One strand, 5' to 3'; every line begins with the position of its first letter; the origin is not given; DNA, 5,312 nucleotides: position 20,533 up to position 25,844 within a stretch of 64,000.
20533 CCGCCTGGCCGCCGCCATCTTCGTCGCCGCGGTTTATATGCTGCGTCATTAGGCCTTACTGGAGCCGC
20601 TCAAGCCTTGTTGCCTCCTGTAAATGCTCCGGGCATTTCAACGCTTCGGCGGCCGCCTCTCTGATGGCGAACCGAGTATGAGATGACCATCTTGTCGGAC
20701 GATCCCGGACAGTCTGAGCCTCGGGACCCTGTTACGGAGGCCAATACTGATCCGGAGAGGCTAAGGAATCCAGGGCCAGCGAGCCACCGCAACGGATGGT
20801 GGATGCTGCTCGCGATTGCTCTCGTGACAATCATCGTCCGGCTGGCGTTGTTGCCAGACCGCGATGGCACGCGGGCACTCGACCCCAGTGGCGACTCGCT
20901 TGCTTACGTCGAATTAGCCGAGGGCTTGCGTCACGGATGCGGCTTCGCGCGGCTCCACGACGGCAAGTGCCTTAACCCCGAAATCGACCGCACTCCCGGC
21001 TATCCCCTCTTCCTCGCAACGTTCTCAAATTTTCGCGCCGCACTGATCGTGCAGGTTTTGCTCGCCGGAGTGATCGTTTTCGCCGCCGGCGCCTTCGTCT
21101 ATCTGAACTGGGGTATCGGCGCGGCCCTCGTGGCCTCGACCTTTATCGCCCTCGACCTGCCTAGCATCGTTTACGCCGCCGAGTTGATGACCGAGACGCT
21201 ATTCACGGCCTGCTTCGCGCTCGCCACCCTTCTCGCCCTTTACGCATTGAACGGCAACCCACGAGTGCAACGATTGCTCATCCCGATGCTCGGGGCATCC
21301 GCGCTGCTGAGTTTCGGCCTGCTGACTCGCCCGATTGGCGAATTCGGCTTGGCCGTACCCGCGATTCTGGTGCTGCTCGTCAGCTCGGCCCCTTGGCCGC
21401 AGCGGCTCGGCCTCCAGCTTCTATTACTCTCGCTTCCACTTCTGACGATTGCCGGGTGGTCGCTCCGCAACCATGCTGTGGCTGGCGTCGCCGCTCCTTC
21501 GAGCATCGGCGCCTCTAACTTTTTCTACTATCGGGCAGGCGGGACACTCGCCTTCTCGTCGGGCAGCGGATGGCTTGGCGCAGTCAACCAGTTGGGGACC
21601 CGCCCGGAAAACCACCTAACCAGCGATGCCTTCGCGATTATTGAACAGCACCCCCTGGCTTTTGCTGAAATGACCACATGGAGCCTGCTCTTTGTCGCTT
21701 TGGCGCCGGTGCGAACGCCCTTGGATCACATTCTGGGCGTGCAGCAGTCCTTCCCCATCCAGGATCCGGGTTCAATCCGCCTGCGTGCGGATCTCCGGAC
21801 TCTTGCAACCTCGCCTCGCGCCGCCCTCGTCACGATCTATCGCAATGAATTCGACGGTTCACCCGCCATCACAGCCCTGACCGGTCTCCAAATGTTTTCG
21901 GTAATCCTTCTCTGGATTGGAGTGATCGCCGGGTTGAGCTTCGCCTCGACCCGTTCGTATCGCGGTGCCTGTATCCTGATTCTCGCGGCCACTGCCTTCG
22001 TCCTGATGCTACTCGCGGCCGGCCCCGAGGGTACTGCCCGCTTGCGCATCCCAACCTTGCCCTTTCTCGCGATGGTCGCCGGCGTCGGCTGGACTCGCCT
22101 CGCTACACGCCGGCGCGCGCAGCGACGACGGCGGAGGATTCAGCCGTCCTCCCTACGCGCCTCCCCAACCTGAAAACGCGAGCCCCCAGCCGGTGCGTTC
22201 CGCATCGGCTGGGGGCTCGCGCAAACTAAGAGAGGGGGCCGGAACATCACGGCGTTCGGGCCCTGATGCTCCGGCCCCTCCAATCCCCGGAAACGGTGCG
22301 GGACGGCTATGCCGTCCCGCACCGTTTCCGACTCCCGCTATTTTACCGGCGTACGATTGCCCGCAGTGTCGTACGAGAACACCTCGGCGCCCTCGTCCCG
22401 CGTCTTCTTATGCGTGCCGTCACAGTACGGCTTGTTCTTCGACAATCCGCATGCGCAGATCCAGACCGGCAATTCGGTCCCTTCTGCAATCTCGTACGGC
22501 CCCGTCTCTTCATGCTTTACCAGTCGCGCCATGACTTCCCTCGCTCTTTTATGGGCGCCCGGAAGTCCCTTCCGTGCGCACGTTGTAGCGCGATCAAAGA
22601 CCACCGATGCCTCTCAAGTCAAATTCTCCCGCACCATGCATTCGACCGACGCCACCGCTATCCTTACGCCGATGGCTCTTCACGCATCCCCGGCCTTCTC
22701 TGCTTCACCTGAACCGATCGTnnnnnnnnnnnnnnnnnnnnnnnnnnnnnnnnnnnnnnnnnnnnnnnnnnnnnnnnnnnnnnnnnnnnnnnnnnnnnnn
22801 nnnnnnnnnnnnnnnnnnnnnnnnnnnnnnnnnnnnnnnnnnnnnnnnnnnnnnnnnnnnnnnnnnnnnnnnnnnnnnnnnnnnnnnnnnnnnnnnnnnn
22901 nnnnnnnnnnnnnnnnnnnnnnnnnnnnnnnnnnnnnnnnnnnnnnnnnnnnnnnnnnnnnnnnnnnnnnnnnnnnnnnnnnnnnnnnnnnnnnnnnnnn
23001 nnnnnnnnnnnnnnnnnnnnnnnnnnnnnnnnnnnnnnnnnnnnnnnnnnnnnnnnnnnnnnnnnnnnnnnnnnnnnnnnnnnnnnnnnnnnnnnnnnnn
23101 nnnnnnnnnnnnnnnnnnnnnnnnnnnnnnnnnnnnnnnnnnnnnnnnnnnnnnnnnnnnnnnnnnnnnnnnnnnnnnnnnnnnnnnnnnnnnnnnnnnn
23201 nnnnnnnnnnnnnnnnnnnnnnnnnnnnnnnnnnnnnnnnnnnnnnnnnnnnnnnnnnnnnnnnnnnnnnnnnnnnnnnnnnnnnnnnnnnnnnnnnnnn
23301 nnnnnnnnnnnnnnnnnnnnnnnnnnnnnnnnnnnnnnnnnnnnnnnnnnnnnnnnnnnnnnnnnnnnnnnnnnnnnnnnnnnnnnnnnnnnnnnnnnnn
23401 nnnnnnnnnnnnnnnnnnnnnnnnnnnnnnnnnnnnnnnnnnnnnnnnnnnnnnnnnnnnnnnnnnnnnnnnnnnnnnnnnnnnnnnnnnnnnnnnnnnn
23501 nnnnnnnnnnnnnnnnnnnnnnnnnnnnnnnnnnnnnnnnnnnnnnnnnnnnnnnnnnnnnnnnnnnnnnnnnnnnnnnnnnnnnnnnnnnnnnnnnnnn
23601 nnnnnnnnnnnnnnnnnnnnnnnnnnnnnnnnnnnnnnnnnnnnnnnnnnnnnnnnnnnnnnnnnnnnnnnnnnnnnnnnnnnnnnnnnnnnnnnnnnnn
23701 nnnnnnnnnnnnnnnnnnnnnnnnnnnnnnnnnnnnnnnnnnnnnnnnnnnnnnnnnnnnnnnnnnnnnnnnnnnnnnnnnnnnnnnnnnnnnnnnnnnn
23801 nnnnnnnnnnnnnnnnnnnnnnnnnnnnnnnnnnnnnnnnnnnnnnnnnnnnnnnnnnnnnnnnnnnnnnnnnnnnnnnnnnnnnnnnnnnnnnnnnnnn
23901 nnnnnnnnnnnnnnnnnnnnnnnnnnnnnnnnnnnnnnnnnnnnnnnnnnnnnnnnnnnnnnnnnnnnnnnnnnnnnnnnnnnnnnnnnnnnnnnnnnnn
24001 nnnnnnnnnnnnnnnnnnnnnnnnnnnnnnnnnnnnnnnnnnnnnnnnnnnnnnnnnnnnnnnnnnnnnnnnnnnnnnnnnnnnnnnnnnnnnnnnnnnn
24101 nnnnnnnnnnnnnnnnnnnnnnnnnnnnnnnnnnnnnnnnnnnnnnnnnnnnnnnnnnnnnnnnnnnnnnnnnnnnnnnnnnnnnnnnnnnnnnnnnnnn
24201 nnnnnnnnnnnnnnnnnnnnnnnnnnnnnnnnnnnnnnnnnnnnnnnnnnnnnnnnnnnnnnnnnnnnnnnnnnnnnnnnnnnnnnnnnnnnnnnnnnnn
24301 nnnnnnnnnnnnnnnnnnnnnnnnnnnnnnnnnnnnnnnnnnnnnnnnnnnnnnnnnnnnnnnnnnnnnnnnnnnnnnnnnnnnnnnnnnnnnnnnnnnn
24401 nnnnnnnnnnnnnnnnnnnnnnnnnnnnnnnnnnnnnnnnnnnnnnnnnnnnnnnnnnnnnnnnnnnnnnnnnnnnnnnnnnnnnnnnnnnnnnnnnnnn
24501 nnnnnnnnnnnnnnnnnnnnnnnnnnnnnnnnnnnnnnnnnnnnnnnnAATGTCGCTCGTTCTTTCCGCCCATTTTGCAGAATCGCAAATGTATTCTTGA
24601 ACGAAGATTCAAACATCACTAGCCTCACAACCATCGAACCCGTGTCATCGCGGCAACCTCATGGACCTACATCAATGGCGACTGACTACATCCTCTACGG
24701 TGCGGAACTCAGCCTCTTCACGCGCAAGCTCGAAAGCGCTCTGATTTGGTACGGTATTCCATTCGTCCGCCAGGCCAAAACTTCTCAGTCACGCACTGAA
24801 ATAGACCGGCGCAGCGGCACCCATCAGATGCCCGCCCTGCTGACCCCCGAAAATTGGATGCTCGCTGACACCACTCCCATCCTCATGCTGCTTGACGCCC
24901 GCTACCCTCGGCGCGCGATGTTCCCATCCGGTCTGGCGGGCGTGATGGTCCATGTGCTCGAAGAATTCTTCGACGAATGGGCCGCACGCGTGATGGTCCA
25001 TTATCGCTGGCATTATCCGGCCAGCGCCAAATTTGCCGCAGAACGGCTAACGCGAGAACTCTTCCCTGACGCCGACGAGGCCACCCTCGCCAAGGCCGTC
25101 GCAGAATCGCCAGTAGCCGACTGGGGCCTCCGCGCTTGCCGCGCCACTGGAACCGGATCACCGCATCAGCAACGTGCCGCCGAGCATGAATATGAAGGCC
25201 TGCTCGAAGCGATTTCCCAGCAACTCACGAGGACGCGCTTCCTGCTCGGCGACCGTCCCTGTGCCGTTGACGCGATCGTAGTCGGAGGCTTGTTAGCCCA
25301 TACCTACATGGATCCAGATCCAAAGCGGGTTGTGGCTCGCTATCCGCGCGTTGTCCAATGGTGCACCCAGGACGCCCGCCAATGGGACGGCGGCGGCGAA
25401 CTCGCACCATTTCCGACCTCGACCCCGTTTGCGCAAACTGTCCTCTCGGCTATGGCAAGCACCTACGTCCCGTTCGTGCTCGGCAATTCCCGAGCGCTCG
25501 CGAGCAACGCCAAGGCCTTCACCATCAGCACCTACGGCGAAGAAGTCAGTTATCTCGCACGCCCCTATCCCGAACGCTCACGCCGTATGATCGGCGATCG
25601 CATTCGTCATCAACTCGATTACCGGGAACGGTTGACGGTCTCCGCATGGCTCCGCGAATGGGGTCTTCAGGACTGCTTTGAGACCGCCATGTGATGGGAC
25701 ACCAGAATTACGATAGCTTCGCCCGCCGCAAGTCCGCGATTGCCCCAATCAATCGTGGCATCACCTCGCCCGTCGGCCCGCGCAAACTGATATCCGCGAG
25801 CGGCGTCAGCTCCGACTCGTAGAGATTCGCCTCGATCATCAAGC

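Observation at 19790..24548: UppP followed by two ArnT/PMT_2-like GT-C glycosyltransferases flanking an antisense CDGSH iron-sulfur gene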

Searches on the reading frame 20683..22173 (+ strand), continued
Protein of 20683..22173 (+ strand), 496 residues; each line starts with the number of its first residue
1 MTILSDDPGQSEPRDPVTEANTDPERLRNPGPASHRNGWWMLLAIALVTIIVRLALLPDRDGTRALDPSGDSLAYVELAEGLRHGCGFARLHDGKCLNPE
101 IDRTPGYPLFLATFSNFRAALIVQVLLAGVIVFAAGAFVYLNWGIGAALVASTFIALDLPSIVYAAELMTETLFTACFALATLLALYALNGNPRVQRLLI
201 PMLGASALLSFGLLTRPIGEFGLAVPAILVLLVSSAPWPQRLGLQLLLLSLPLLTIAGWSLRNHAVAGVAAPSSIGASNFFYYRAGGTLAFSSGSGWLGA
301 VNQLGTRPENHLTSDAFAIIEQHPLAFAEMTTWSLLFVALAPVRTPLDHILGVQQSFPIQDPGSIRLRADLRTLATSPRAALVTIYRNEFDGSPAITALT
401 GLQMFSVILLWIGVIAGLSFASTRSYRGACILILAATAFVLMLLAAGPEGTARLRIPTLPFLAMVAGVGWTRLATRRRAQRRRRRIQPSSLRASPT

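Call 76: find_related_loci(query=A4, collection=metagenome_contigs, flank=10000)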
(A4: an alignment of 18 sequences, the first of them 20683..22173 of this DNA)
Query A4 (496 aa) in metagenome_contigs; peptide patterns used: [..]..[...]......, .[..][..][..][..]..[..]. (x = any residue, [..] = any of these).
206 stretches matched a pattern; 122 encode a relative of the query (tblastn E <= 1e-3); the best 80 are kept; 80 distinct loci.
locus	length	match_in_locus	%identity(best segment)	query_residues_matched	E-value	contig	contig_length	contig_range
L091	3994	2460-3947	100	1-496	0e+0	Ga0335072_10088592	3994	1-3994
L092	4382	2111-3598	100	1-496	0e+0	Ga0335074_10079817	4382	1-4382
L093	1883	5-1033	76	148-489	5e-164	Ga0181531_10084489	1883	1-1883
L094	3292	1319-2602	50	45-471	1e-129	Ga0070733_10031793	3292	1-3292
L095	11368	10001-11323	45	25-470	7e-120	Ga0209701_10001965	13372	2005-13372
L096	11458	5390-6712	45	25-470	2e-119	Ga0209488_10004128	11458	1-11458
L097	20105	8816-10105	47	42-470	2e-117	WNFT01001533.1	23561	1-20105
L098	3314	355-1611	42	25-470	5e-106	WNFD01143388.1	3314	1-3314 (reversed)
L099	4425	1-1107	46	102-470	3e-96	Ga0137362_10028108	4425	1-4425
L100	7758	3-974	45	147-470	1e-78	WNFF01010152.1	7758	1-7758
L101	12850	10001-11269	40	41-470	7e-78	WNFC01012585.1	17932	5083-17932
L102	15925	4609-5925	39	42-480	7e-77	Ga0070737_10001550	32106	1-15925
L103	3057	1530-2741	37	69-471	1e-72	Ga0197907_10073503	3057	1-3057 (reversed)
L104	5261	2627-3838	38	41-470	2e-70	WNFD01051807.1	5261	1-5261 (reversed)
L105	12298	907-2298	33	2-470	6e-53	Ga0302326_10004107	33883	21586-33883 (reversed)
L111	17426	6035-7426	33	2-470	6e-53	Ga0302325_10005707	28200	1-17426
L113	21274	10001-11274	30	69-495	6e-52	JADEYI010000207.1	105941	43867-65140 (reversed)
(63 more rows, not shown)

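Call 79: search_protein_families(library=pfam, proteins=[L097:3205-5604:+, L097:5655-8606:+, L097:12403-13560:+, L097:13547-14410:+, L111:748-3630:+, L111:3578-4921:+, L111:4928-6034:+, L111:7595-8575:+, L101:8080-9207:+, L113:7441-9822:+], max_evalue=0.0001)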
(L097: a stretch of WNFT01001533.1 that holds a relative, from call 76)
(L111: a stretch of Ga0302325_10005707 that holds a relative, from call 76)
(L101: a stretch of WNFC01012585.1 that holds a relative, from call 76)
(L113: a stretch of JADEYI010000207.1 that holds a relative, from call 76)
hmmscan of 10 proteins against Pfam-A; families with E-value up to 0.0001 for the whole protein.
L097:3205-5604:+ (799 aa): 5 families
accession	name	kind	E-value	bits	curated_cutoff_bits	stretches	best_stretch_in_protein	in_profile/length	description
PF13807.11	GNVR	-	2.1e-13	50.4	27.7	1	431-502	9-80/82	G-rich domain on putative tyrosine kinase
PF13614.12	AAA_31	-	2.1e-09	38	27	1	609-735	14-146/177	AAA domain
PF10609.15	ParA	-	6.5e-06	26.2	27.1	1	600-770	7-177/246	NUBPL iron-transfer P-loop NTPase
PF02706.20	Wzz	-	1e-05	26.2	25.5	1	34-126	3-89/91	Chain length determinant protein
PF01656.29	CbiA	-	4.1e-05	24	25.4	0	601-691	3-54/125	CobQ/CobB/MinD/ParA nucleotide binding domain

L097:5655-8606:+ (983 aa): 8 families
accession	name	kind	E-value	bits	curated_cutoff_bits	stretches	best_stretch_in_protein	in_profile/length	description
PF04932.20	Wzy_C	-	3.3e-19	69.6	31.7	1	357-515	2-149/149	O-Antigen ligase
PF13181.12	TPR_8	-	2e-10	40.4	25.7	0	863-888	4-29/34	Tetratricopeptide repeat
PF07719.23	TPR_2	-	2.3e-10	40.2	27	0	928-960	2-34/34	Tetratricopeptide repeat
PF13176.12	TPR_7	-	5.2e-09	35.9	27.9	0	797-826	5-34/36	Tetratricopeptide repeat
PF13432.12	TPR_16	-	6.3e-09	36.6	32.7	1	897-960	1-64/65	Tetratricopeptide repeat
PF13428.12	TPR_14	-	1.1e-08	35.4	23.5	0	792-832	2-42/44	Tetratricopeptide repeat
PF13414.12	TPR_11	-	1.3e-06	28.5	26.8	0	900-936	1-37/42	TPR repeat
PF00515.34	TPR_1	-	1.3e-06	28.4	27.8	0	928-960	2-34/34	Tetratricopeptide repeat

L097:12403-13560:+ (385 aa): 4 families
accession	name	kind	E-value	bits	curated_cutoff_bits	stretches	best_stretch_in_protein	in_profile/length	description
PF00534.26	Glycos_transf_1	-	8e-30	104.1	26.4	1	175-346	2-171/172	Glycosyl transferases group 1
PF13692.12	Glyco_trans_1_4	-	5e-27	95.3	27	1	190-332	3-141/142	Glycosyl transferases group 1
PF13439.12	Glyco_transf_4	-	1.2e-11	45.4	28.5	1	12-162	1-165/170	Glycosyltransferase Family 4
PF13579.12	Glyco_trans_4_4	-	1.5e-05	25.9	29.7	1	15-125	19-114/158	Glycosyl transferase 4-like domain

L097:13547-14410:+ (287 aa): 5 families
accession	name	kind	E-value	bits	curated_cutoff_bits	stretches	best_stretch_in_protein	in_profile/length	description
PF08241.18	Methyltransf_11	-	1.1e-13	52.1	21.2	1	74-167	1-95/95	Methyltransferase domain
PF13489.12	Methyltransf_23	-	2.3e-12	47.4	27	1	64-235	17-162/164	Methyltransferase domain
PF13649.12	Methyltransf_25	-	4.3e-08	34.2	27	1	76-163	4-97/97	Methyltransferase domain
PF08242.18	Methyltransf_12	-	4.3e-06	27.8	30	1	75-165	2-98/98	Methyltransferase domain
PF13847.12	Methyltransf_31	-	6.2e-06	26.4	27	1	122-171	63-113/145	Methyltransferase domain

L111:748-3630:+ (960 aa): 9 families
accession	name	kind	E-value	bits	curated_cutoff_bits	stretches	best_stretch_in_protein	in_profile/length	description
PF04932.20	Wzy_C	-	1.3e-18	67.7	31.7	1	333-490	2-148/149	O-Antigen ligase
PF07719.23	TPR_2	-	6.2e-12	45.1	27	0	873-901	5-33/34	Tetratricopeptide repeat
PF00515.34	TPR_1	-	3.5e-09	36.5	27.8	1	873-901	5-33/34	Tetratricopeptide repeat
PF13181.12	TPR_8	-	1.3e-07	31.7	25.7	0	871-901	3-33/34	Tetratricopeptide repeat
PF13432.12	TPR_16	-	3.9e-07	30.8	32.7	1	841-903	2-65/65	Tetratricopeptide repeat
PF13424.12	TPR_12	-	3.8e-06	27.4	30.1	0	732-797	4-75/77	Tetratricopeptide repeat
PF13431.12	TPR_17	-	1.3e-05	25.5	24.4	0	891-914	1-24/34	Tetratricopeptide repeat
PF14559.12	TPR_19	-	2.9e-05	24.8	25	0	881-912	3-34/68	Tetratricopeptide repeat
PF13428.12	TPR_14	-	3.8e-05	24.4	23.5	0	875-912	7-44/44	Tetratricopeptide repeat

L111:3578-4921:+ (447 aa): 6 families
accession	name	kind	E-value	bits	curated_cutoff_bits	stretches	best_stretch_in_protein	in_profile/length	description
PF13692.12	Glyco_trans_1_4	-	9.1e-27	94.5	27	1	261-405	3-140/142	Glycosyl transferases group 1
PF00534.26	Glycos_transf_1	-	6.3e-26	91.4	26.4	1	262-420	18-171/172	Glycosyl transferases group 1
PF13439.12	Glyco_transf_4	-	1.9e-17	64.2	28.5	1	83-234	10-168/170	Glycosyltransferase Family 4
PF13579.12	Glyco_trans_4_4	-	4.6e-12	47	29.7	1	83-230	9-157/158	Glycosyl transferase 4-like domain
PF13524.12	Glyco_trans_1_2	-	1.5e-08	35.2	25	1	327-436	31-143/144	Glycosyl transferase-like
PF20706.3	GT4-conflict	-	7e-05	22.4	26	1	230-387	170-327/385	Family 4 Glycosyltransferase in conflict systems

L111:4928-6034:+ (368 aa): 6 families
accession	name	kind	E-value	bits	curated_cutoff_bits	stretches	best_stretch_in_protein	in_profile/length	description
PF00534.26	Glycos_transf_1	-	2.5e-29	102.5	26.4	1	178-344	5-170/172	Glycosyl transferases group 1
PF13692.12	Glyco_trans_1_4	-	7e-28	98.1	27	1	190-332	3-142/142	Glycosyl transferases group 1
PF13439.12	Glyco_transf_4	-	3.2e-12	47.2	28.5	1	12-163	1-166/170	Glycosyltransferase Family 4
PF13579.12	Glyco_trans_4_4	-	5.3e-08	33.8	29.7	1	13-123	1-108/158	Glycosyl transferase 4-like domain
PF13524.12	Glyco_trans_1_2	-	4.9e-05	23.7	25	0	250-349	28-131/144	Glycosyl transferase-like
PF20706.3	GT4-conflict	-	8.4e-05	22.1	26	0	187-311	196-325/385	Family 4 Glycosyltransferase in conflict systems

L111:7595-8575:+ (326 aa): 3 families
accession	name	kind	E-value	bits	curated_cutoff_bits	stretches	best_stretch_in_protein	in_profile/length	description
PF00535.33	Glycos_transf_2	-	1.8e-23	83.8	23.3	1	16-152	1-131/168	Glycosyl transferase family 2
PF13641.12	Glyco_tranf_2_3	-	1.9e-10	41.6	27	1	15-241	3-212/230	Glycosyltransferase like family 2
PF13632.12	Glyco_trans_2_3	-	7e-06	26.4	27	1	104-273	2-142/198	Glycosyl transferase family group 2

L101:8080-9207:+ (375 aa): 1 family
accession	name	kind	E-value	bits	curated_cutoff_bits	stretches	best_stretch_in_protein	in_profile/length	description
PF12281.14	NTP_transf_8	-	6.8e-49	167.2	26.3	1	113-313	3-212/218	Nucleotidyltransferase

L113:7441-9822:+ (793 aa): 0 families

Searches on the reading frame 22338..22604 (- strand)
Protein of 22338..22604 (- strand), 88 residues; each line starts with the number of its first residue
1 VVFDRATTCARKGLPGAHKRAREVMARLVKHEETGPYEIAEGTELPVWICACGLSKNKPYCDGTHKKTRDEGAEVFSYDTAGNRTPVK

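Call 3: search_protein_families(library=pfam, proteins=[window:22338-22604:-], max_evalue=0.01)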
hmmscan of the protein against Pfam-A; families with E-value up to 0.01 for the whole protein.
window:22338-22604:- (88 aa): 1 family
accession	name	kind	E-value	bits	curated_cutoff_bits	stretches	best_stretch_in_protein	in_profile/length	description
PF09360.15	zf-CDGSH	-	9.4e-12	45.4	29.5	1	30-66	13-48/48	Iron-binding zinc finger CDGSH type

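Call 4: search_protein_families(library=ncbifam, proteins=[window:22338-22604:-], max_evalue=0.01)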
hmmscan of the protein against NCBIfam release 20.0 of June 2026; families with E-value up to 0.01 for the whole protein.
window:22338-22604:- (88 aa): 0 families

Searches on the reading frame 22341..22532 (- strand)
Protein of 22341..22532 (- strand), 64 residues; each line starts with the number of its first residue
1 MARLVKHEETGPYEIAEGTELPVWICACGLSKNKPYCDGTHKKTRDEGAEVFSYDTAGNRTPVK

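Call 66: search_solved_structures(query=window:22341-22532:-, max_evalue=0.01, show_alignments=1)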
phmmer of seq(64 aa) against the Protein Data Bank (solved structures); distinct sequences matched with E-value up to 0.01: 7.
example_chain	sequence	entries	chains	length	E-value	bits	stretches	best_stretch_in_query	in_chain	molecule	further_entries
3tbn_A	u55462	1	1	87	2.5e-09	40.4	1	11-45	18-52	Putative uncharacterized protein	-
3tbo_A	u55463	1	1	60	2.1e-08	37.5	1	5-45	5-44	Zinc finger, CDGSH-type domain protein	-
6avj_A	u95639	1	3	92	2.1e-07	34.3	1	22-52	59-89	CDGSH iron-sulfur domain-containing protein 3, mitochondrial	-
3tbm_A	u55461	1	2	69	3.1e-07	33.8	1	18-45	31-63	Putative uncharacterized protein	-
6z1p_AV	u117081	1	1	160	3.5e-06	30.5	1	11-44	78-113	Iron-binding zinc finger CDGSH type protein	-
7w5z_FS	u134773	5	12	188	0.0005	23.6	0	25-44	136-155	Iron-binding zinc finger CDGSH type protein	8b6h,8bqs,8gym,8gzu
9fq7_4T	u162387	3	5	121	0.0081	19.8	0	12-48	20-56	Cytochrome c oxidase subunit 13 | Cytochrome c oxidase 13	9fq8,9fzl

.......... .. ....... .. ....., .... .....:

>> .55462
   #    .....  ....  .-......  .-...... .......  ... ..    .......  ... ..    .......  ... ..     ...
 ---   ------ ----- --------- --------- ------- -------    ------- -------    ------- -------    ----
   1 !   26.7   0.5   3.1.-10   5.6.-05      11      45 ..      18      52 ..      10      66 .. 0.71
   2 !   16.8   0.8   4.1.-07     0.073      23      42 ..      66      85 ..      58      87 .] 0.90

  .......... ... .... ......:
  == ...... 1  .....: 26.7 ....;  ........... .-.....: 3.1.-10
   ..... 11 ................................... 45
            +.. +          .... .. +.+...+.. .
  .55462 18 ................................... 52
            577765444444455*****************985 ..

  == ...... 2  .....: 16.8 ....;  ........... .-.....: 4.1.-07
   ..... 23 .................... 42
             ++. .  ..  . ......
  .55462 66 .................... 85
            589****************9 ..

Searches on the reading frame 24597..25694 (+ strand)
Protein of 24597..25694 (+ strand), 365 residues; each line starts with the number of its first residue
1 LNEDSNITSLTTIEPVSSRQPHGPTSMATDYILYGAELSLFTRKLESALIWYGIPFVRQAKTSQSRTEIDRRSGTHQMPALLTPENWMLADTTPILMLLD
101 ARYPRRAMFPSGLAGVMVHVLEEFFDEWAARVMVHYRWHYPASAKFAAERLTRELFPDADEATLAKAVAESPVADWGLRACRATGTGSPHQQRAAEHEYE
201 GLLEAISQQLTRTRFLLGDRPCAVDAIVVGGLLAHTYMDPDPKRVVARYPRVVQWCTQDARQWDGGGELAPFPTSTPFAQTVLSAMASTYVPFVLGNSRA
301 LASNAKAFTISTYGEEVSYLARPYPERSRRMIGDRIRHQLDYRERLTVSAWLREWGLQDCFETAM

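Call 3: search_protein_families(library=pfam, proteins=[window:24597-25694:+], max_evalue=0.01)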
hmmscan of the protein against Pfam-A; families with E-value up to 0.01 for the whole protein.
window:24597-25694:+ (365 aa): 5 families
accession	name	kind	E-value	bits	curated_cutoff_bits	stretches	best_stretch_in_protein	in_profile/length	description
PF17171.9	GST_C_6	-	2.1e-07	31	28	1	202-257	4-62/64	Glutathione S-transferase, C-terminal domain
PF13417.12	GST_N_3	-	4.1e-07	30.7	22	1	33-105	1-73/75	Glutathione S-transferase, N-terminal domain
PF13409.12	GST_N_2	-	0.0011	19.9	25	1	39-101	2-69/70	Glutathione S-transferase, N-terminal domain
PF13410.11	GST_C_2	-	0.0034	17.9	24.9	0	199-256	11-67/69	Glutathione S-transferase, C-terminal domain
PF00043.30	GST_C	-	0.0084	16.8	20.7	0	193-257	25-87/93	Glutathione S-transferase, C-terminal domain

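Call 4: search_protein_families(library=ncbifam, proteins=[window:24597-25694:+], max_evalue=0.01)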
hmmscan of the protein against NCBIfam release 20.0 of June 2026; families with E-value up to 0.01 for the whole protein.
window:24597-25694:+ (365 aa): 2 families
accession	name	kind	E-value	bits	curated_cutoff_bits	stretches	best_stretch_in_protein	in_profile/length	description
NF049950.1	IsopEpoxGlthnTfaseIsoI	equivalog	0.00085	18.9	300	1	39-230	17-201/238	iIsoprene-epoxide--glutathione S-transferase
NF042997.1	bet_ethrase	equivalog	0.0016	17.6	440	0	69-134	48-111/273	beta-etherase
